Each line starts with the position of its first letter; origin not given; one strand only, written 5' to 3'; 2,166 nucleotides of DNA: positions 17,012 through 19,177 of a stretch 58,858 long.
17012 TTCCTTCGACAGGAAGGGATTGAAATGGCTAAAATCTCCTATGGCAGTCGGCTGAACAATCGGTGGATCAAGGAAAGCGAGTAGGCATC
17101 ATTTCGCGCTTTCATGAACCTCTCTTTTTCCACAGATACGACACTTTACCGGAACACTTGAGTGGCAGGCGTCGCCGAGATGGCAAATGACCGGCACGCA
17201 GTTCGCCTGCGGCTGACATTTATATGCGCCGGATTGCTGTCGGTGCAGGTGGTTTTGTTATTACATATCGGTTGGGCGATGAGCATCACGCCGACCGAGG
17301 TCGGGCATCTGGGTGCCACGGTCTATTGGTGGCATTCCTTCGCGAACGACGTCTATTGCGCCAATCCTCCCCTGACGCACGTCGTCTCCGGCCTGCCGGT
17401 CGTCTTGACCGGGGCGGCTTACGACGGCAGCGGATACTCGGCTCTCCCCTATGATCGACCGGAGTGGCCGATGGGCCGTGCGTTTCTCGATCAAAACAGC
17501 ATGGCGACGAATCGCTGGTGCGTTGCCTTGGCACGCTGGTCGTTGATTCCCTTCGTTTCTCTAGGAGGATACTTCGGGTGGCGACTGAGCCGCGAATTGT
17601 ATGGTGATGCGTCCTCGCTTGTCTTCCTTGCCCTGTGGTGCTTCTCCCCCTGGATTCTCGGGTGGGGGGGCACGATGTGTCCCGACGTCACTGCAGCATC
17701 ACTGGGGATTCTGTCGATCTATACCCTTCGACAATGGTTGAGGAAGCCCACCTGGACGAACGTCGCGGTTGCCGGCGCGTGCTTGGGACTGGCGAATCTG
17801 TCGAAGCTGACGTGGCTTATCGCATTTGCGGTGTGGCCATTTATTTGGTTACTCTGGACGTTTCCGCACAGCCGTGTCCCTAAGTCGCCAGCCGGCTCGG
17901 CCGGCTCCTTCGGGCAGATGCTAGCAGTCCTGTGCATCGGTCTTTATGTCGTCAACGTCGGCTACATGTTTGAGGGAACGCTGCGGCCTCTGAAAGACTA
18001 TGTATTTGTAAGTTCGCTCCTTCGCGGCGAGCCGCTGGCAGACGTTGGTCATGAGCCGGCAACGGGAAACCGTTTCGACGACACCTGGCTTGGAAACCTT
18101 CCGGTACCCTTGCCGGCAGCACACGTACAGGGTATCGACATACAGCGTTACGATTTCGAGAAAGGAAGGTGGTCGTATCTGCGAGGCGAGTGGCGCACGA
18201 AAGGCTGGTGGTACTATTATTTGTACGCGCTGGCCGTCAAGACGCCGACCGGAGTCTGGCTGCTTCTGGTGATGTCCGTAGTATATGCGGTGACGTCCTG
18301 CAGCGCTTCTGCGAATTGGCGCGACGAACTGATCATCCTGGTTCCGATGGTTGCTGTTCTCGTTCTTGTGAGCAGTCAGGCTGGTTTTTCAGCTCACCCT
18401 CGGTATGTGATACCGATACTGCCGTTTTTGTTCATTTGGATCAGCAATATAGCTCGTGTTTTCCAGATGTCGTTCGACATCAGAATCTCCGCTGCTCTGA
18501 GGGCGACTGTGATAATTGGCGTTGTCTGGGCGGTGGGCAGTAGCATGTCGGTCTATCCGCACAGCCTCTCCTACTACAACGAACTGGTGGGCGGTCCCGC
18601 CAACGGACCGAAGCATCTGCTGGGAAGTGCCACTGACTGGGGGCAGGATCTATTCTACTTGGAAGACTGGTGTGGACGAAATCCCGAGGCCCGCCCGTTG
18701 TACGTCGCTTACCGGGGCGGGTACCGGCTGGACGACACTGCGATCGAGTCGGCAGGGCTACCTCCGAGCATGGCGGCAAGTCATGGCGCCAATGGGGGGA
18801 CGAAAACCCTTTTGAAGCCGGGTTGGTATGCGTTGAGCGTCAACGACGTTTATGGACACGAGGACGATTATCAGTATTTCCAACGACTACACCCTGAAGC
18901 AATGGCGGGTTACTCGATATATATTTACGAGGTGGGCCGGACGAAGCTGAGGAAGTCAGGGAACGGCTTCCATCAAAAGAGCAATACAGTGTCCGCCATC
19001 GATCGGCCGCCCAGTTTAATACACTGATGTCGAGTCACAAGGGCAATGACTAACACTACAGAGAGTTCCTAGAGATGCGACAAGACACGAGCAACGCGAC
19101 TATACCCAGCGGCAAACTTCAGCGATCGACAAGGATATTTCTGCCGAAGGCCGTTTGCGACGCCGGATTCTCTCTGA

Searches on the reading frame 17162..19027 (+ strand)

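Call 63: search_protein_families(library=pfam, max_evalue=0.001, proteins=[window:17162-19027:+])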
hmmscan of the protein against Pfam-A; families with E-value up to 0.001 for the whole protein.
window:17162-19027:+ (621 aa): 1 family
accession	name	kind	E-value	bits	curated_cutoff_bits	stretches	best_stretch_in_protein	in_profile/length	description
PF13231.12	PMT_2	-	5.3e-06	27.2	26.1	1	134-251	34-149/160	Dolichyl-phosphate-mannose-protein mannosyltransferase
